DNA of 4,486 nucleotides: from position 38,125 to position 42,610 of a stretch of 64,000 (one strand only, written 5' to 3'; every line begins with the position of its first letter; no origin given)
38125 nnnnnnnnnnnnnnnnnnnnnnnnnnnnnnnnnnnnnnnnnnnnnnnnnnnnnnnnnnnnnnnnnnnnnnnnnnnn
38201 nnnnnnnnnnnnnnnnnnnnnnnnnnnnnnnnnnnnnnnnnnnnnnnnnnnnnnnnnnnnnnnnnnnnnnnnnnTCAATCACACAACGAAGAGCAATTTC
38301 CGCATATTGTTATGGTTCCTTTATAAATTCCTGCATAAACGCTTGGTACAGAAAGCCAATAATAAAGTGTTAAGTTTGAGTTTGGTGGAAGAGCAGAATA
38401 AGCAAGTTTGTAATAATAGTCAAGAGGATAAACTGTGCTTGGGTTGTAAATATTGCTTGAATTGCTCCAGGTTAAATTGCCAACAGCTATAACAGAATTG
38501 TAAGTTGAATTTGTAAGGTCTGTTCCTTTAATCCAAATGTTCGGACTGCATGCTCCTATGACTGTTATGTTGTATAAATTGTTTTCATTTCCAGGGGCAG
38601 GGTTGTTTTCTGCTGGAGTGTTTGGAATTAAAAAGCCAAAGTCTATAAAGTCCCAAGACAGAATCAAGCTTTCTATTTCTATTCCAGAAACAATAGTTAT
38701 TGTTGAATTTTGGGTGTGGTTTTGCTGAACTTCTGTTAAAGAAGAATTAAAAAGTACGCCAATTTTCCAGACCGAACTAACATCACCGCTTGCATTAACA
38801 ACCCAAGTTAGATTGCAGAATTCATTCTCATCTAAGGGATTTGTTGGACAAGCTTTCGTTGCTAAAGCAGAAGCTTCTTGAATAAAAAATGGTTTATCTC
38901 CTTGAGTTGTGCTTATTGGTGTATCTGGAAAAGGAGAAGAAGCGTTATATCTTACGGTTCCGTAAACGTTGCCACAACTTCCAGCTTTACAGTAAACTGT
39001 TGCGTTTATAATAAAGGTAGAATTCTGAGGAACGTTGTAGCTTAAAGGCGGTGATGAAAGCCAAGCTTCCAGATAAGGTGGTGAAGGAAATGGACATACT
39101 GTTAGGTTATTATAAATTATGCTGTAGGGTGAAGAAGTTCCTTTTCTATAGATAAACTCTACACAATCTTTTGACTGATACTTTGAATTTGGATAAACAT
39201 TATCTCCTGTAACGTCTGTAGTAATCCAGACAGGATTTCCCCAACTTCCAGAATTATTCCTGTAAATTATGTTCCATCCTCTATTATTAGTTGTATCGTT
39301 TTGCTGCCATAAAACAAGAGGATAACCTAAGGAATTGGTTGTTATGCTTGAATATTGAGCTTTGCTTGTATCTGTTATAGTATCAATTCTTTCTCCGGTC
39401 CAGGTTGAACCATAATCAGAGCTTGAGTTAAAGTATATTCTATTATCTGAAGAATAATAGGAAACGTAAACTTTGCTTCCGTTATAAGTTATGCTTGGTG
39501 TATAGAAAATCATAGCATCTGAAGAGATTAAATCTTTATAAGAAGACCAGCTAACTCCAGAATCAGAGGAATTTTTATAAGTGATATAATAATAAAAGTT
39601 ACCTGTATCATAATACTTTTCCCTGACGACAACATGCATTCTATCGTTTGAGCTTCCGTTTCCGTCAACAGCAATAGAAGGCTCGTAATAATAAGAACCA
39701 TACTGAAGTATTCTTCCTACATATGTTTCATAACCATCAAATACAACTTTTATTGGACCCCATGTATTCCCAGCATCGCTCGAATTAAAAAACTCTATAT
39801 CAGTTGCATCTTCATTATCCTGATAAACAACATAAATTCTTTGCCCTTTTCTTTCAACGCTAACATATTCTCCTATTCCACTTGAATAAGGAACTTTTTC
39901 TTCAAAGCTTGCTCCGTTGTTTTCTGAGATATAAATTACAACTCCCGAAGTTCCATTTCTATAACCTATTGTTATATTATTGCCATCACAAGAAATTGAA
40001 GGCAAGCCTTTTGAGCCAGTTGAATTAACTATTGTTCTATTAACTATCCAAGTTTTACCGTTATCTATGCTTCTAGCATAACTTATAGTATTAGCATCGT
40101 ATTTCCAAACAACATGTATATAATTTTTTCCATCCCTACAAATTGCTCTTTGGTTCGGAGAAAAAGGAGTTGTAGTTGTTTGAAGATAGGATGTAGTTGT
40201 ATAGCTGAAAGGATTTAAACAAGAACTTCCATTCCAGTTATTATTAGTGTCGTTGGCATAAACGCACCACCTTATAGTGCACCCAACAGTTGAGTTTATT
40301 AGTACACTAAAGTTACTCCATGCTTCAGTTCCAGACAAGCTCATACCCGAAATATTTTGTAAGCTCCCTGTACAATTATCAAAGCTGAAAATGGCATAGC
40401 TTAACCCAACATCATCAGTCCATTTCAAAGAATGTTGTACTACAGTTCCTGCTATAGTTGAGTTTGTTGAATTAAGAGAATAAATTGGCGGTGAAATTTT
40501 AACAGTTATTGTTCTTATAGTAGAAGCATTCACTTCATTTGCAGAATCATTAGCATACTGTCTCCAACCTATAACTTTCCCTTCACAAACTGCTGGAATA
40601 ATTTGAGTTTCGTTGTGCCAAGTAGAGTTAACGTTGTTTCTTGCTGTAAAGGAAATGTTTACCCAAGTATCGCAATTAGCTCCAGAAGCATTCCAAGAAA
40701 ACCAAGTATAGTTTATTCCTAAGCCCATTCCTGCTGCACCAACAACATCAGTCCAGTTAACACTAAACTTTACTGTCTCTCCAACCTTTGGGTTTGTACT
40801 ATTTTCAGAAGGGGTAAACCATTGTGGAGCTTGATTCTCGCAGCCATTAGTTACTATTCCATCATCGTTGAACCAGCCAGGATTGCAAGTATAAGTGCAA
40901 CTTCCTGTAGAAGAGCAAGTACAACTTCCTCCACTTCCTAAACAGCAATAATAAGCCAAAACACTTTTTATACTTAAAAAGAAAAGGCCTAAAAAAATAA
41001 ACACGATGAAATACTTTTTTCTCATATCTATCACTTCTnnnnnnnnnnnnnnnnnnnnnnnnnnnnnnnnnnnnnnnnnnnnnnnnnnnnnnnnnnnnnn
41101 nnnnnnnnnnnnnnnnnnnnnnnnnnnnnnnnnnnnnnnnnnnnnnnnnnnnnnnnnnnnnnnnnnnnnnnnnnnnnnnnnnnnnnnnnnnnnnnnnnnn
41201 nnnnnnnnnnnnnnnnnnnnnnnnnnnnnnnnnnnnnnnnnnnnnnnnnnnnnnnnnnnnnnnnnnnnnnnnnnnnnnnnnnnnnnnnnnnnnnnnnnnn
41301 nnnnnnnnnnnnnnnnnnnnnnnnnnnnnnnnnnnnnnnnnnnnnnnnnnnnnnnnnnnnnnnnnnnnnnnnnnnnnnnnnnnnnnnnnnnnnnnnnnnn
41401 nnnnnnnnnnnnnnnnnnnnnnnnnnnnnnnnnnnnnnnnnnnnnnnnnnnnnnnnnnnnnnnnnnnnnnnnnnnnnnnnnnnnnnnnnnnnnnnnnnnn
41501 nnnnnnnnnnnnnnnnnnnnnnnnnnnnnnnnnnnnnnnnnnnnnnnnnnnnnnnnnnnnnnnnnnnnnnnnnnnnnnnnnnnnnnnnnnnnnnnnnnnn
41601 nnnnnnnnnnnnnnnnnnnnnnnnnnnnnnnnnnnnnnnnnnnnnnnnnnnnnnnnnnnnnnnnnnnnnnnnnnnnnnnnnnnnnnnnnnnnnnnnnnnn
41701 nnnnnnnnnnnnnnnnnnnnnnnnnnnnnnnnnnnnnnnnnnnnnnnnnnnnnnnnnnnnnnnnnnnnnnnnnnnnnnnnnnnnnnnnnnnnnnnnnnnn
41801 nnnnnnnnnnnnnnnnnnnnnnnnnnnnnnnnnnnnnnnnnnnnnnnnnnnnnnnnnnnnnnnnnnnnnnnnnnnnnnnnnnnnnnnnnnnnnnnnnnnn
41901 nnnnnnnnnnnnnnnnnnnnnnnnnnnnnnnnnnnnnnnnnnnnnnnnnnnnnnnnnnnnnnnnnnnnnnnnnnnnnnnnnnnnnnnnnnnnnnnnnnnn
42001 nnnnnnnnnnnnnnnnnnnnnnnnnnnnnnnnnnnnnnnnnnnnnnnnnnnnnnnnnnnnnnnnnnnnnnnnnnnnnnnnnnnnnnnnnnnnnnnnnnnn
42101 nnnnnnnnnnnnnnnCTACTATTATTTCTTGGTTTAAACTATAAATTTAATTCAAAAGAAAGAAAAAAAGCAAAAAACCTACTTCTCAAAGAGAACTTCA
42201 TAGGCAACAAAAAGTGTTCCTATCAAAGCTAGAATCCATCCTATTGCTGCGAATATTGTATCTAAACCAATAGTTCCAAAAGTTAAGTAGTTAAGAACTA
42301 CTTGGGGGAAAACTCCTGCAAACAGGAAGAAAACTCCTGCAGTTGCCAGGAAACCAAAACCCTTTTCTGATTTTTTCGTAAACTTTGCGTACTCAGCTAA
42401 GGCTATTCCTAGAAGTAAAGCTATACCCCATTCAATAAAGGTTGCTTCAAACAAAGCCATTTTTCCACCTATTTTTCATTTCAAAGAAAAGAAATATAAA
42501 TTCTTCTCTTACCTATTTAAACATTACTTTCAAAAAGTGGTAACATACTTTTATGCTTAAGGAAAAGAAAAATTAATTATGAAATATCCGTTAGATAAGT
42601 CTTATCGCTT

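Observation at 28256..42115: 14-kb locus of paralogous anchored beta-sandwich proteins with two MinD/ParA ATPases: candidate uncharacterised surface-structure assembly system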

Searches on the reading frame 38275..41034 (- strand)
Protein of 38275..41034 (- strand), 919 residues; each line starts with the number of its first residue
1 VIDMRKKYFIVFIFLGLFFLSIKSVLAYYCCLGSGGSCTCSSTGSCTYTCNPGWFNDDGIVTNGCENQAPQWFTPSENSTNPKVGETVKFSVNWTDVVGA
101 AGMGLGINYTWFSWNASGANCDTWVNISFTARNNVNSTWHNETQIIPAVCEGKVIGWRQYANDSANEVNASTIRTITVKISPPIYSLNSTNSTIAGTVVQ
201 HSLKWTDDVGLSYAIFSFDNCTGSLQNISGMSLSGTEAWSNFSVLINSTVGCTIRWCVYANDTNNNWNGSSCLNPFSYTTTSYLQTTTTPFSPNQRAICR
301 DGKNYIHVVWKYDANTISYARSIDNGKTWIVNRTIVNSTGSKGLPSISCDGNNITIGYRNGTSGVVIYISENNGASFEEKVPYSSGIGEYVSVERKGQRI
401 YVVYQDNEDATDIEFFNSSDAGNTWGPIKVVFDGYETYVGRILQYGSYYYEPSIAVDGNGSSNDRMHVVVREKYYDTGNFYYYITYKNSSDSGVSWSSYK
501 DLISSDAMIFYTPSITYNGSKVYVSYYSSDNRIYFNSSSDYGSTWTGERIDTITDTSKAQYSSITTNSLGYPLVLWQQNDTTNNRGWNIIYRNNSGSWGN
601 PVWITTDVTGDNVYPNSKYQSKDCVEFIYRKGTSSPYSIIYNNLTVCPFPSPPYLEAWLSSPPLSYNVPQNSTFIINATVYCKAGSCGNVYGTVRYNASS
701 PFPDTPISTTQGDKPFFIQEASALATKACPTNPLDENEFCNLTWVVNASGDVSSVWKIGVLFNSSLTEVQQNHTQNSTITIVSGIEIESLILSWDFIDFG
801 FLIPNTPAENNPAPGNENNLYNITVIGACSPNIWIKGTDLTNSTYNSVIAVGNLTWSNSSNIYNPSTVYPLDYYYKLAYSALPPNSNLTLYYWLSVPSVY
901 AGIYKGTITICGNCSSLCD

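Call 4: search_protein_families(library=pfam, max_evalue=0.01, proteins=[window:38275-41034:-])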
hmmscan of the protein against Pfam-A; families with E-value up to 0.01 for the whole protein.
window:38275-41034:- (919 aa): 1 family
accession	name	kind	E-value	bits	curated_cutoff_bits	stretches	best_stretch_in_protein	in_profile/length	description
PF13088.12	BNR_2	-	1.2e-06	28.5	31.4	1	407-555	12-158/277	BNR repeat-like domain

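Call 16: search_protein_families(library=ncbifam, max_evalue=0.01, proteins=[window:38275-41034:-])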
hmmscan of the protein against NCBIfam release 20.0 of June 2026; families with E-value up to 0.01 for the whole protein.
window:38275-41034:- (919 aa): 0 families

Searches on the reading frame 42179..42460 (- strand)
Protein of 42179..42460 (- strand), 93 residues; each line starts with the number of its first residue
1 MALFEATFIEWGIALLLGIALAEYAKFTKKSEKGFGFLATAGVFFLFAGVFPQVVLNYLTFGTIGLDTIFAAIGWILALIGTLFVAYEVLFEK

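Call 4: search_protein_families(library=pfam, max_evalue=0.01, proteins=[window:42179-42460:-])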
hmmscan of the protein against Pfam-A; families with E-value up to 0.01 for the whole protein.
window:42179-42460:- (93 aa): 1 family
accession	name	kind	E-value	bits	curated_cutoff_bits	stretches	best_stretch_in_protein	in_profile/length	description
PF07332.16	Phage_holin_3_6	-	0.0072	16.8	28.4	0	19-83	21-77/116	Putative Actinobacterial Holin-X, holin superfamily III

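Call 16: search_protein_families(library=ncbifam, max_evalue=0.01, proteins=[window:42179-42460:-])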
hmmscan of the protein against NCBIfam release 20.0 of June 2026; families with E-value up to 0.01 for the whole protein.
window:42179-42460:- (93 aa): 0 families
